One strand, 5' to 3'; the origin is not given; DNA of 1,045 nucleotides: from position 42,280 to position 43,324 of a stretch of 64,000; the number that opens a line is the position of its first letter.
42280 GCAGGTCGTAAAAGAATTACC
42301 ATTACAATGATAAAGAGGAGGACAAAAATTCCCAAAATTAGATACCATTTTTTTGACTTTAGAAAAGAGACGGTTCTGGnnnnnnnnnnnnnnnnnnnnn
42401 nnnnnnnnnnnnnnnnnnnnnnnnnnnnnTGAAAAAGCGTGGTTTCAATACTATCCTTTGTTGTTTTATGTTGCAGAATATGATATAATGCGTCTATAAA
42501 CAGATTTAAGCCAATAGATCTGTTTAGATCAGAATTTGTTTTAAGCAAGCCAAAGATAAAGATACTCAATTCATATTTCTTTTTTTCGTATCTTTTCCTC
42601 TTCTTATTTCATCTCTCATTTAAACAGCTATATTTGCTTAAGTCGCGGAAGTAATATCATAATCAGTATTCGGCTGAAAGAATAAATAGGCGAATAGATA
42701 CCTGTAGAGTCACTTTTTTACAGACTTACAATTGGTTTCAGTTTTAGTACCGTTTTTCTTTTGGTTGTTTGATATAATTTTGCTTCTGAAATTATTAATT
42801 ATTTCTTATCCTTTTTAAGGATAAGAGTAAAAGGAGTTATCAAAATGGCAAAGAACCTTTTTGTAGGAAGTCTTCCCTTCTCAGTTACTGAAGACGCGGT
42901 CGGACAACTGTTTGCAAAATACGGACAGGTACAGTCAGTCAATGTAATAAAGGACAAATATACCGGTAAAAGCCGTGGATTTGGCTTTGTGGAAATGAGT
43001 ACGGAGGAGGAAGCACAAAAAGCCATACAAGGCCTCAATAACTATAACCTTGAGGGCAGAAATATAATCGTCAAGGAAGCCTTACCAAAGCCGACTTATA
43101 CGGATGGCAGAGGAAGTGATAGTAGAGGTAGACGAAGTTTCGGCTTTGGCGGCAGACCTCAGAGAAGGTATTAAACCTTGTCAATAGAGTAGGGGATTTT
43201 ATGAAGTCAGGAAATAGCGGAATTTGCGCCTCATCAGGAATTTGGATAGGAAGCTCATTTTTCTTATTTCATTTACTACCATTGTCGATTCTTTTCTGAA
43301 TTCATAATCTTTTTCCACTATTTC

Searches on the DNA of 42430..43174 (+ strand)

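Call 36: build_rna_model(alignment_id=A4)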
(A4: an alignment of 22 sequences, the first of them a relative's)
Model R1 built from alignment A4 (22 sequences, 178 columns); structure: RNAalifold consensus.
model positions 156; base pairs 31; branch points 1; effective number of sequences 2.39; information 0.59 bits per position. Calibrated on 0.2 Mb of random sequence (short: E-values are rough).
structure used (alignment columns):
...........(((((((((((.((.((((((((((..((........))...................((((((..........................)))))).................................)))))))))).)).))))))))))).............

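Call 37: search_with_rna_model(model_id=R1, sources=[window, L003, L007, L011, L014, L017, L018, L019, L020, L021, L022, L023, L024, L025, L026, L027, L028, L029, L030, L031, L032, L033, L034, L035, L036, L037, L038, L039, L040, L041, L042, L043, L044, L045, L046, L047, L048, L049, L050, L051, L052, L053, L054], max_evalue=1)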
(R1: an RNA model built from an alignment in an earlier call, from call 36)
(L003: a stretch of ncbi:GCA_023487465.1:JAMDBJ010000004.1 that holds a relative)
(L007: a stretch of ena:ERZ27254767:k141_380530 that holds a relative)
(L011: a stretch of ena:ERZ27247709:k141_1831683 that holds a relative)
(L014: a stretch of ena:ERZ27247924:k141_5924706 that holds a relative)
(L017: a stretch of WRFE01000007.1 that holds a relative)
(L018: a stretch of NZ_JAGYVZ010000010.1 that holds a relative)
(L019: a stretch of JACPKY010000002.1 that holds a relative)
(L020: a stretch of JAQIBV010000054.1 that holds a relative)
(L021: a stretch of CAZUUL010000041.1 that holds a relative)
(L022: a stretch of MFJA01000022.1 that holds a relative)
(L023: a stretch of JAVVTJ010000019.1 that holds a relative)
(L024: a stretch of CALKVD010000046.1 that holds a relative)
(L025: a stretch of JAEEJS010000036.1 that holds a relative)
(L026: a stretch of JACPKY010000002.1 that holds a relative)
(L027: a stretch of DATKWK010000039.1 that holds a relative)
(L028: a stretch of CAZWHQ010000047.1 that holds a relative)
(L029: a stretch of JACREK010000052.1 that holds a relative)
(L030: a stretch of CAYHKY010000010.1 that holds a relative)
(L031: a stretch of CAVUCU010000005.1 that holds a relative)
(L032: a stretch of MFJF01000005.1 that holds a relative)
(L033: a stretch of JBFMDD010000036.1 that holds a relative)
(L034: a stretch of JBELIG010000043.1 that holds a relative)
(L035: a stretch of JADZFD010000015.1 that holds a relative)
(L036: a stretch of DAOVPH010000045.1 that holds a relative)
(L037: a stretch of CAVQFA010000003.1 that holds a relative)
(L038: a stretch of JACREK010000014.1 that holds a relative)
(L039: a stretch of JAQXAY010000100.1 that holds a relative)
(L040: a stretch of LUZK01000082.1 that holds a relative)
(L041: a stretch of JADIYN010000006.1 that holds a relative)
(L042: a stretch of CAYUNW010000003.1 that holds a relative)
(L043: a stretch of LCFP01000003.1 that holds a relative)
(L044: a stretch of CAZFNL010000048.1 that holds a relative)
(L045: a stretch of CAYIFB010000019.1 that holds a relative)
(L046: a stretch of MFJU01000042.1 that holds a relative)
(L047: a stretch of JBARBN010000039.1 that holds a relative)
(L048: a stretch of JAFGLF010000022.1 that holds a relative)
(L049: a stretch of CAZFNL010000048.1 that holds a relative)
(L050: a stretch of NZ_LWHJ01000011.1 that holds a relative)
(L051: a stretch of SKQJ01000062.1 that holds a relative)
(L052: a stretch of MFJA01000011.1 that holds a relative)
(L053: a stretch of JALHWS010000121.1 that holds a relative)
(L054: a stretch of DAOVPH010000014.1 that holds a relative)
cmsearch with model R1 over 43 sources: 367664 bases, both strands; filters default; matches with E-value up to 1: 59.
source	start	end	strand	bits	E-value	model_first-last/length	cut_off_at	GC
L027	3120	3273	+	145.7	3.7e-29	1-156/156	no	0.3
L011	2303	2457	+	143.1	1.4e-28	1-156/156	no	0.27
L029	4859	5014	+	140.7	4.8e-28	1-156/156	no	0.26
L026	6636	6793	-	140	6.9e-28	1-156/156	no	0.27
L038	1323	1479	+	137.1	3.1e-27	1-156/156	no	0.23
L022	2949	3108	+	135.9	5.5e-27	1-156/156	no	0.26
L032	3664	3823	-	134.3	1.3e-26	1-156/156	no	0.24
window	42494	42655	+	133.2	2.3e-26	1-156/156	no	0.29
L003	2650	2811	+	133.2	2.3e-26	1-156/156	no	0.29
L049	5351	5511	+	132.4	3.4e-26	1-156/156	no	0.29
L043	312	471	+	131.2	6.3e-26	1-156/156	no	0.22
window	23726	23880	+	131.2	6.4e-26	1-156/156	no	0.32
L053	211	368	-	130.4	9.3e-26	1-156/156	no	0.26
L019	1586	1733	-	129.7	1.4e-25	1-156/156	no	0.31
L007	2302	2457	+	129.4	1.6e-25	1-156/156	no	0.23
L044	6747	6901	+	129.3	1.7e-25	1-156/156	no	0.32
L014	2327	2481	+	128.3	2.8e-25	1-156/156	no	0.24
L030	1352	1513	+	125.5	1.2e-24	1-156/156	no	0.27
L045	7082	7237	+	125.1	1.5e-24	1-156/156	no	0.23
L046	6604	6763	+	123.8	2.9e-24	1-156/156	no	0.22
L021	2818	2982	-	118.7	3.9e-23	1-156/156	no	0.27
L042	3333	3486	+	112.5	9.1e-22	1-156/156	no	0.22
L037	5755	5923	+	102.4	1.6e-19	1-156/156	no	0.28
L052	5768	5888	+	99.7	6.6e-19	1-156/156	no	0.24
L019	1588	1735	+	63.2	9.2e-11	1-156/156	no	0.3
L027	3118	3271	-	61.5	2.2e-10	1-156/156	no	0.3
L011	2301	2456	-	57.8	1.5e-09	1-156/156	no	0.27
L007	2300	2453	-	56.2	3.2e-09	1-156/156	no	0.23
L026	6638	6795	+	54.8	6.7e-09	1-156/156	no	0.27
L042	3331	3480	-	53.6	1.2e-08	1-156/156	no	0.23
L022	2947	3106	-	53.6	1.3e-08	1-156/156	no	0.25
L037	7489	7661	+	53.1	1.6e-08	1-156/156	no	0.32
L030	1350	1510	-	53.1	1.6e-08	1-156/156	no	0.27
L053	217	370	+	52.4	2.3e-08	1-156/156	no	0.27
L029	4857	5011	-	51.7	3.3e-08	1-156/156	no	0.26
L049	5349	5509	-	51.3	4.1e-08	1-156/156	no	0.29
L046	6602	6761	-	51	4.7e-08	1-156/156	no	0.22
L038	1321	1477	-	49.3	1.1e-07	1-156/156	no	0.22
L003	2648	2809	-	49.1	1.2e-07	1-156/156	no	0.3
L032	3666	3825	+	48.4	1.7e-07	1-156/156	no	0.24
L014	2325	2479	-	47.7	2.6e-07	1-156/156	no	0.25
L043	310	469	-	46.5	4.7e-07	1-156/156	no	0.22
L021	2821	2984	+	42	4.7e-06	1-156/156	no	0.26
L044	6744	6897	-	41.2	7.3e-06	1-156/156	no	0.32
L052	5766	5886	-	38.2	3.3e-05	1-156/156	no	0.23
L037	5753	5921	-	38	3.7e-05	1-156/156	no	0.28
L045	7080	7234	-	35.6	0.00012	1-156/156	no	0.23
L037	7487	7658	-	27.6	0.0076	1-156/156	no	0.32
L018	7836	7995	+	26.3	0.015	1-156/156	no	0.27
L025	7550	7694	+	23.7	0.055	1-156/156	no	0.28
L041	2499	2596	-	23.7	0.057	1-156/156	no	0.28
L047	934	1051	-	22.3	0.11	1-156/156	no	0.32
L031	5075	5194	-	21.9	0.15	1-156/156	no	0.32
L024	2717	2803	+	21.3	0.19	1-156/156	no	0.3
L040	7530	7614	+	19.5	0.48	1-156/156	no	0.28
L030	4919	5062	-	19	0.63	1-156/156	no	0.34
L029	2054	2173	-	19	0.64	1-156/156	no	0.32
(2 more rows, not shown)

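Call 42: search_with_rna_model(model_id=R1, sources=[L055, L056, L057, L058, L059, L060, L061, L062, L063, L064, L065, L066, L067, L068, L069, L070, L071, L072, L073, L074, L075, L076, L077, L078, L079, L080, L081, L082, L083, L084, L085, L086, L087, L088, L089, L090, L091, L092, L093, L094, L095, L096, L097, L098, L099, L100, L101, L102, L103, L104, L105, L106, L107, L108, L109, L110, L111, L112, L113, L114, L115, L116, L117, L118, L119, L120, L121, L122, L123, L124, L125, L126, L127, L128, L129, L130, L131, L132, L133, L134], max_evalue=0.1)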
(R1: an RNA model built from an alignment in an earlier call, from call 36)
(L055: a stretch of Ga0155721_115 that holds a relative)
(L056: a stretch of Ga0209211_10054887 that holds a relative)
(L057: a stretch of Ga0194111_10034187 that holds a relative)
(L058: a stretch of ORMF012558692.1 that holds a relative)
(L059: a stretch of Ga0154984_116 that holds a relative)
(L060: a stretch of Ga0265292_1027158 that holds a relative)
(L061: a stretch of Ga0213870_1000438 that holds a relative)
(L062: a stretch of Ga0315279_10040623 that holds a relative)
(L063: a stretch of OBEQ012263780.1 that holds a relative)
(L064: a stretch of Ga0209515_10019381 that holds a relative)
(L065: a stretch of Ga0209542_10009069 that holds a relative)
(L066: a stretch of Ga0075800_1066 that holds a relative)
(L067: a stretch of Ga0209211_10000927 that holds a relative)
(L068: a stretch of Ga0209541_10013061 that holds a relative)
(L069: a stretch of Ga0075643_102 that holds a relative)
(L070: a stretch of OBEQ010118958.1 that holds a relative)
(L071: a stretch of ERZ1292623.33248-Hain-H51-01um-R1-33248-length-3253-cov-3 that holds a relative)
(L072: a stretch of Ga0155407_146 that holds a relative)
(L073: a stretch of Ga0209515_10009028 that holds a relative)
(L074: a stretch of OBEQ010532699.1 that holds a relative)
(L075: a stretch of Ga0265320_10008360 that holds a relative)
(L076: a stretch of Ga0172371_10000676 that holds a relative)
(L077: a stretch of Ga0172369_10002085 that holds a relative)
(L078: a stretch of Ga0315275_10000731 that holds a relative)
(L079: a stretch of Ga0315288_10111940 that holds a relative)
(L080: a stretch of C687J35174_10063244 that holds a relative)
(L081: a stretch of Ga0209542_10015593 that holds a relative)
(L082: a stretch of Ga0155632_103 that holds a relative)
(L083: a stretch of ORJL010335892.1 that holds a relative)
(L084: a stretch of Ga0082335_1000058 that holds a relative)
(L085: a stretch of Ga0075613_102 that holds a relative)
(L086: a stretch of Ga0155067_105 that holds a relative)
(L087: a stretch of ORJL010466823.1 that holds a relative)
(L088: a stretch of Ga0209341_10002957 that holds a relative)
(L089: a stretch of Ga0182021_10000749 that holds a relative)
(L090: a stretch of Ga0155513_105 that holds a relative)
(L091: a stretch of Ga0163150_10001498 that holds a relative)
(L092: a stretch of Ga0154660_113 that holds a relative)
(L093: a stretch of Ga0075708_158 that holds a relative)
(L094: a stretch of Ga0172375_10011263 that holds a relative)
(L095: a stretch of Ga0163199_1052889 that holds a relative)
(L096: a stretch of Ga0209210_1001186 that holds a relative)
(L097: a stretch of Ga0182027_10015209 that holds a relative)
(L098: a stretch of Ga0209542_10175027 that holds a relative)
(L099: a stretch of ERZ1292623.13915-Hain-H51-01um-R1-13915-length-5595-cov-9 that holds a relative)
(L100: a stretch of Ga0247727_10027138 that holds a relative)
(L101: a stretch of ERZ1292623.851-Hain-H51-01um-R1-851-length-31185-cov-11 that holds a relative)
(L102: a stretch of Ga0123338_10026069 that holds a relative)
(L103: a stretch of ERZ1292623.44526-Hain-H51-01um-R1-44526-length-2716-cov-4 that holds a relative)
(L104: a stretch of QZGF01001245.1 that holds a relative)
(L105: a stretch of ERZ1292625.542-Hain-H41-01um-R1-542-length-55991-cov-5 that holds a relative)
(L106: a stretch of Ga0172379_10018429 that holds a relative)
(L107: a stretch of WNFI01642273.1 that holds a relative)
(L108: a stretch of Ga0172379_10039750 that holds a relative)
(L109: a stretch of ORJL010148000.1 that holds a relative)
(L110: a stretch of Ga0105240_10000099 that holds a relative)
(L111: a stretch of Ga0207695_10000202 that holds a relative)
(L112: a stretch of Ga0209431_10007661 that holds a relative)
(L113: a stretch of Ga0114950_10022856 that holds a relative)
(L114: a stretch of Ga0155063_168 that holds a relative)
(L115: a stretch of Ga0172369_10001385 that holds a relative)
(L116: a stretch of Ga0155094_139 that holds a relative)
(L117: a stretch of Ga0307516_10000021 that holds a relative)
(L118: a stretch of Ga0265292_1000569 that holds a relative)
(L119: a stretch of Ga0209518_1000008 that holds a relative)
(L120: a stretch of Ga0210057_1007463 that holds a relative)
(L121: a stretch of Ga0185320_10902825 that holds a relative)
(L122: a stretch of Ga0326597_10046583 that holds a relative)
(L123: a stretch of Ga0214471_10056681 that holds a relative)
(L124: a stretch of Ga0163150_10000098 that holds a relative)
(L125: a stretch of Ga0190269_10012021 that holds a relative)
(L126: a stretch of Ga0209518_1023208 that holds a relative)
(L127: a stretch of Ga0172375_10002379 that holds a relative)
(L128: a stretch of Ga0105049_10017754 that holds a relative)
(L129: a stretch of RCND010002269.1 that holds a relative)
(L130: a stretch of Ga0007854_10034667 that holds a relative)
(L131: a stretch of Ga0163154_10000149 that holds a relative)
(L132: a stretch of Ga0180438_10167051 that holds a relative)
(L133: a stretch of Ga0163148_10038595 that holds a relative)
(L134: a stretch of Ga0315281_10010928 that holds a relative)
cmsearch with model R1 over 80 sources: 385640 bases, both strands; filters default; matches with E-value up to 0.1: 88.
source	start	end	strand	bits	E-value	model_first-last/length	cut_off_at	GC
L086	2286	2445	+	134.3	1.4e-26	1-156/156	no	0.24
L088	2286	2445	+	134.3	1.4e-26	1-156/156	no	0.24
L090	2286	2445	+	134.3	1.4e-26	1-156/156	no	0.24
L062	250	405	+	131.4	5.9e-26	1-156/156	no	0.3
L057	313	468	+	127.9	3.7e-25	1-156/156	no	0.24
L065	2268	2421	+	127.7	4e-25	1-156/156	no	0.27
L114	2288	2444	+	126.9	5.9e-25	1-156/156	no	0.27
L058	2269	2424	+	126.1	8.9e-25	1-156/156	no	0.25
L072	2287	2445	+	125.8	1.1e-24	1-156/156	no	0.24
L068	2267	2421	+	124.1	2.5e-24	1-156/156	no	0.27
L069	2267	2421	+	124.1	2.5e-24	1-156/156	no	0.27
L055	169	325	+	122.4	5.9e-24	1-156/156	no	0.26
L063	2328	2483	+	119.7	2.4e-23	1-156/156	no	0.24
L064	1814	1969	+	118.9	3.7e-23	1-156/156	no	0.24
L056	2038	2193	+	114.3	3.8e-22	1-156/156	no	0.3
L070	352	510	+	113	7.6e-22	1-156/156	no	0.32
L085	2136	2293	+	110.4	2.9e-21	1-156/156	no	0.27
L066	2282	2431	+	110.1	3.3e-21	1-156/156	no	0.26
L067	2282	2431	+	110.1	3.3e-21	1-156/156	no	0.26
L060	461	618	+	106.1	2.6e-20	1-156/156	no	0.3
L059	2329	2491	+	104.1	7.3e-20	1-156/156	no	0.27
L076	2352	2516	+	97.3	2.3e-18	1-156/156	no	0.27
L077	2352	2516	+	97.3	2.3e-18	1-156/156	no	0.27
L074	2227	2388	+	96.1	4.3e-18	1-156/156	no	0.28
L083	2308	2460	+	96.1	4.3e-18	1-156/156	no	0.35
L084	2308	2460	+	96.1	4.3e-18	1-156/156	no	0.35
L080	2033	2185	+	95.2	7e-18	1-156/156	no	0.35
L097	183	345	+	92.5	2.7e-17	1-156/156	no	0.28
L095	85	244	+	91.8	4e-17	1-156/156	no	0.29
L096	2279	2437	+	91.5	4.7e-17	1-156/156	no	0.28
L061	2307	2460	+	90.1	9.4e-17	1-156/156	no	0.24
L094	2237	2397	+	90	1e-16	1-156/156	no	0.32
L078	1097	1256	+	89.2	1.5e-16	1-156/156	no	0.29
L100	2296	2451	+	82.2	5.6e-15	1-156/156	no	0.36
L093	2393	2549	+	79.9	1.8e-14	1-156/156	no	0.38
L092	1063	1276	+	78.7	3.4e-14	1-156/156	no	0.33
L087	46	207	+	78.2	4.2e-14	1-156/156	no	0.27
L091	2226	2395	+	77.5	6.1e-14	1-156/156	no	0.28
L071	1193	1356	+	77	7.8e-14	1-156/156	no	0.28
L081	2317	2478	+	71.9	1.1e-12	1-156/156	no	0.23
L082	2317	2478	+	71.9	1.1e-12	1-156/156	no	0.23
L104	20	172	+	69.2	4.3e-12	1-156/156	no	0.24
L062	248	402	-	61.2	2.6e-10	1-156/156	no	0.3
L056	2036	2191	-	59.6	5.9e-10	1-156/156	no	0.3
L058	2267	2422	-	55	6.3e-09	1-156/156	no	0.25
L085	2134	2291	-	51.6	3.6e-08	1-156/156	no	0.26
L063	2326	2479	-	50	8.2e-08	1-156/156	no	0.23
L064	1812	1965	-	50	8.2e-08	1-156/156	no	0.23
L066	2292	2418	-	49.4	1.1e-07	12-144/156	no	0.24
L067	2292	2418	-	49.4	1.1e-07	12-144/156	no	0.24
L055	167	317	-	49.4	1.1e-07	1-156/156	no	0.27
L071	1191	1354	-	49.4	1.1e-07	1-156/156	no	0.28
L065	2266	2418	-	48.7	1.6e-07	1-156/156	no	0.27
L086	2284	2443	-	48.4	1.8e-07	1-156/156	no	0.24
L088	2284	2443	-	48.4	1.8e-07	1-156/156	no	0.24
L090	2284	2443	-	48.4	1.8e-07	1-156/156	no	0.24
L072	2285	2443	-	48.1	2.2e-07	1-156/156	no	0.24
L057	311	462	-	47.2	3.5e-07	1-156/156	no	0.25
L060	460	615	-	46.7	4.4e-07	1-156/156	no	0.31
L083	2306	2458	-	46.5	4.9e-07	1-156/156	no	0.35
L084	2306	2458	-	46.5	4.9e-07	1-156/156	no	0.35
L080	2031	2183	-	45.9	6.6e-07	1-156/156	no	0.35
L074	2225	2381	-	45.4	8.5e-07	1-156/156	no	0.29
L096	2277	2435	-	44.8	1.2e-06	1-156/156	no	0.29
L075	1144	1283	+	44.4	1.4e-06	1-156/156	no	0.31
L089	2280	2419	+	43.8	2e-06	1-156/156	no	0.32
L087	44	201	-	43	3e-06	1-156/156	no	0.27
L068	2265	2418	-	42.9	3.1e-06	1-156/156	no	0.27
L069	2265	2418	-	42.9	3.1e-06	1-156/156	no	0.27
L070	350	502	-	42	4.9e-06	1-156/156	no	0.32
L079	1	89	+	41.8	5.5e-06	73-156/156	5'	0.31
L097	181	337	-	41.3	7.1e-06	1-156/156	no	0.27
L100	2294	2449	-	40.9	8.7e-06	1-156/156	no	0.35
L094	2235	2395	-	40.5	1.1e-05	1-156/156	no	0.31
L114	2300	2430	-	38.8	2.6e-05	13-142/156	no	0.26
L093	2391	2547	-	38.6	2.9e-05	1-156/156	no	0.38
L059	2327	2484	-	36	0.00011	1-156/156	no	0.27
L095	83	242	-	35.2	0.00016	1-156/156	no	0.29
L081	2315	2475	-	35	0.00018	1-156/156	no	0.24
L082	2315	2475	-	35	0.00018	1-156/156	no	0.24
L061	2305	2458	-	34.3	0.00025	1-156/156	no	0.24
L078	1095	1253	-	30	0.0023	1-156/156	no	0.3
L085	1640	1855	+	29.6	0.0028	1-156/156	no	0.26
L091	2225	2393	-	29.5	0.0031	1-156/156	no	0.28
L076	2350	2514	-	29.2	0.0035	1-156/156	no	0.27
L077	2350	2514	-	29.2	0.0035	1-156/156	no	0.27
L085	1701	1850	-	28.1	0.0063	1-156/156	no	0.25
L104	19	165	-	27.3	0.0096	1-156/156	no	0.25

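Call 43: search_with_rna_model(model_id=R1, sources=[window, L007, L011, L014, L019, L021, L022, L026, L027, L029, L030, L032, L037, L038, L042, L043, L045, L046, L049, L052, L053, L055, L056, L057, L058, L059, L060, L061, L062, L063, L064, L065, L066, L068, L070, L071, L072, L074, L076, L078, L080, L081, L083, L085, L086, L087, L091, L092, L093, L094, L095, L096, L097, L100, L104, L114], max_evalue=1e-11, make_alignment=true)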
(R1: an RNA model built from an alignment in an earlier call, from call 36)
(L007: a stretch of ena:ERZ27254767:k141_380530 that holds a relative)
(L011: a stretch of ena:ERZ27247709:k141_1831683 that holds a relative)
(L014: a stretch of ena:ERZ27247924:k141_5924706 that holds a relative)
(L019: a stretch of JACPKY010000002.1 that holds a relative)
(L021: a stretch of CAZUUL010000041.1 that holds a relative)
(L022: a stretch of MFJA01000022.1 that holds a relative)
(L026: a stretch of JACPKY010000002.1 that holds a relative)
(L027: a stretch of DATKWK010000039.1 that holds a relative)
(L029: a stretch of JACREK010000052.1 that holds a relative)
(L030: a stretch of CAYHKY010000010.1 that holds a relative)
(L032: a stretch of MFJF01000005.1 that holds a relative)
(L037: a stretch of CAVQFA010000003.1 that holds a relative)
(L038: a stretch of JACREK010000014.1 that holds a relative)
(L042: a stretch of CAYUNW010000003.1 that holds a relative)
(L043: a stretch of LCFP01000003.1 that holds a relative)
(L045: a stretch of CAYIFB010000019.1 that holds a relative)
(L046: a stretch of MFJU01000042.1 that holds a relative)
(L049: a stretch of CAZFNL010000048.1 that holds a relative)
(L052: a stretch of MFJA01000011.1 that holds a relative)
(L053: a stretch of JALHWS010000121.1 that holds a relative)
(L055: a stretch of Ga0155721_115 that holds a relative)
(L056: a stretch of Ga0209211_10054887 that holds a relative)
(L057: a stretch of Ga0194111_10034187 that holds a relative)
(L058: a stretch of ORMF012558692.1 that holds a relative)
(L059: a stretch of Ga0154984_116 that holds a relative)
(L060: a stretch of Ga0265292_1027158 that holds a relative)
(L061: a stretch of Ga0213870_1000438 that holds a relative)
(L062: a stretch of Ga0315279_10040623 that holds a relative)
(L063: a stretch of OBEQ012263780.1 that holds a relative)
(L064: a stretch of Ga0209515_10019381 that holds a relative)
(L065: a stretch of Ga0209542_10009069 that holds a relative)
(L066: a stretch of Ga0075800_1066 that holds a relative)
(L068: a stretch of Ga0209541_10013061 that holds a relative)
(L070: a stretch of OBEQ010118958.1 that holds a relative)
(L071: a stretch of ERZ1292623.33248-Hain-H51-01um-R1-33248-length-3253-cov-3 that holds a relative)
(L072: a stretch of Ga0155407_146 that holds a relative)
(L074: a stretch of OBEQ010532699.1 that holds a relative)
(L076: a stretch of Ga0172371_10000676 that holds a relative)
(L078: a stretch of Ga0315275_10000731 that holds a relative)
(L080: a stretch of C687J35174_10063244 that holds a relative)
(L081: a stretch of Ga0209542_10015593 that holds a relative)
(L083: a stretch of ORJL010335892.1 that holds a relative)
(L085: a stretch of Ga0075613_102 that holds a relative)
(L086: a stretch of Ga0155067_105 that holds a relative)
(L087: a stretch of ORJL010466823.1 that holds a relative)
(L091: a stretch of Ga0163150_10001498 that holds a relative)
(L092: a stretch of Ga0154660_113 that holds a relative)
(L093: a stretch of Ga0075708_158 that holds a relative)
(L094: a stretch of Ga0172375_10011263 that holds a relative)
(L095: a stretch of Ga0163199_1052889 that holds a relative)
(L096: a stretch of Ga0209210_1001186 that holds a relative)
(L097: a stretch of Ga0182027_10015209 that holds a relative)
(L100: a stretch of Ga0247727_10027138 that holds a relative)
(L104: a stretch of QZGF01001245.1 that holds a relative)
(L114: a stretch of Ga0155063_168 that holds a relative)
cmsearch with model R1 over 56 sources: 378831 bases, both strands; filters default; matches with E-value up to 1e-11: 57.
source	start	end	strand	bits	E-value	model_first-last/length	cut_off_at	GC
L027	3120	3273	+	145.7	3.8e-29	1-156/156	no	0.3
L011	2303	2457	+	143.1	1.5e-28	1-156/156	no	0.27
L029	4859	5014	+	140.7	4.9e-28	1-156/156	no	0.26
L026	6636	6793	-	140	7.1e-28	1-156/156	no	0.27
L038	1323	1479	+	137.1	3.2e-27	1-156/156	no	0.23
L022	2949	3108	+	135.9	5.7e-27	1-156/156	no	0.26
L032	3664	3823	-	134.3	1.3e-26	1-156/156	no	0.24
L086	2286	2445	+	134.3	1.3e-26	1-156/156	no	0.24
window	42494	42655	+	133.2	2.4e-26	1-156/156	no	0.29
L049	5351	5511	+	132.4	3.5e-26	1-156/156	no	0.29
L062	250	405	+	131.4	5.8e-26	1-156/156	no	0.3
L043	312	471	+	131.2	6.5e-26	1-156/156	no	0.22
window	23726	23880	+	131.2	6.6e-26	1-156/156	no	0.32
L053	211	368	-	130.4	9.6e-26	1-156/156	no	0.26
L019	1586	1733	-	129.7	1.4e-25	1-156/156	no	0.31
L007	2302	2457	+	129.4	1.6e-25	1-156/156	no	0.23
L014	2327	2481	+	128.3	2.9e-25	1-156/156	no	0.24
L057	313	468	+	127.9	3.6e-25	1-156/156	no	0.24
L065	2268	2421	+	127.7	3.9e-25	1-156/156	no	0.27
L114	2288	2444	+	126.9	5.8e-25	1-156/156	no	0.27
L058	2269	2424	+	126.1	8.8e-25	1-156/156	no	0.25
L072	2287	2445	+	125.8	1.1e-24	1-156/156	no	0.24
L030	1352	1513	+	125.5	1.2e-24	1-156/156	no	0.27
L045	7082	7237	+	125.1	1.5e-24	1-156/156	no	0.23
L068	2267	2421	+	124.1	2.5e-24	1-156/156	no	0.27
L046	6604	6763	+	123.8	2.9e-24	1-156/156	no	0.22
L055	169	325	+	122.4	5.8e-24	1-156/156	no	0.26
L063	2328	2483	+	119.7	2.4e-23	1-156/156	no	0.24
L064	1814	1969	+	118.9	3.7e-23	1-156/156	no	0.24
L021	2818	2982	-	118.7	4e-23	1-156/156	no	0.27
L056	2038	2193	+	114.3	3.8e-22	1-156/156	no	0.3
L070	352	510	+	113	7.5e-22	1-156/156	no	0.32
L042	3333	3486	+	112.5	9.4e-22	1-156/156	no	0.22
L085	2136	2293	+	110.4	2.8e-21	1-156/156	no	0.27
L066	2282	2431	+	110.1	3.2e-21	1-156/156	no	0.26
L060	461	618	+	106.1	2.6e-20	1-156/156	no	0.3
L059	2329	2491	+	104.1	7.2e-20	1-156/156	no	0.27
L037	5755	5923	+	102.4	1.7e-19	1-156/156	no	0.28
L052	5768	5888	+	99.7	6.8e-19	1-156/156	no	0.24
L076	2352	2516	+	97.3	2.3e-18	1-156/156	no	0.27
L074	2227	2388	+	96.1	4.2e-18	1-156/156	no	0.28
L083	2308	2460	+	96.1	4.3e-18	1-156/156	no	0.35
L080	2033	2185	+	95.2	6.9e-18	1-156/156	no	0.35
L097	183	345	+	92.5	2.7e-17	1-156/156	no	0.28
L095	85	244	+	91.8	3.9e-17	1-156/156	no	0.29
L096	2279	2437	+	91.5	4.6e-17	1-156/156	no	0.28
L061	2307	2460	+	90.1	9.2e-17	1-156/156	no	0.24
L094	2237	2397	+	90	9.8e-17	1-156/156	no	0.32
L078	1097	1256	+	89.2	1.5e-16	1-156/156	no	0.29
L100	2296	2451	+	82.2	5.5e-15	1-156/156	no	0.36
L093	2393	2549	+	79.9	1.8e-14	1-156/156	no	0.38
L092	1063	1276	+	78.7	3.3e-14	1-156/156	no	0.33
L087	46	207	+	78.2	4.1e-14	1-156/156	no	0.27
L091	2226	2395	+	77.5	6e-14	1-156/156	no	0.28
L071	1193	1356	+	77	7.7e-14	1-156/156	no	0.28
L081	2317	2478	+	71.9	1.1e-12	1-156/156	no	0.23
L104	20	172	+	69.2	4.2e-12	1-156/156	no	0.24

Alignment A5: 57 matches aligned to the model, 276 columns, each read 5' to 3' on its own strand. Consensus structure (alignment columns), stored with it:
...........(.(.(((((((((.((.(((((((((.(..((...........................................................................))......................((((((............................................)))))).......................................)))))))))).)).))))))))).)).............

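Call 51: search_rna_families(source=window, start=42430, end=42860, threshold=evalue, max_evalue=10)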
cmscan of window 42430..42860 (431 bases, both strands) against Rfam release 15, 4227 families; matches with E-value up to 10: 3.
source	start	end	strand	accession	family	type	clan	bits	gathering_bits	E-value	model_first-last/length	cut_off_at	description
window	42486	42536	+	RF03867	mir-4081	Gene; miRNA;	-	20.7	70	0.23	1-51/51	no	mir-4081 microRNA precursor family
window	42545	42607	-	RF01666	rox2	Cis-reg;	-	18.2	55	2.2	1-71/71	no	Drosophila rox2 ncRNA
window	42442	42490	-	RF01348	CRISPR-DR38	Gene; CRISPR;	-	15.9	44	5.6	1-35/35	no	CRISPR RNA direct repeat element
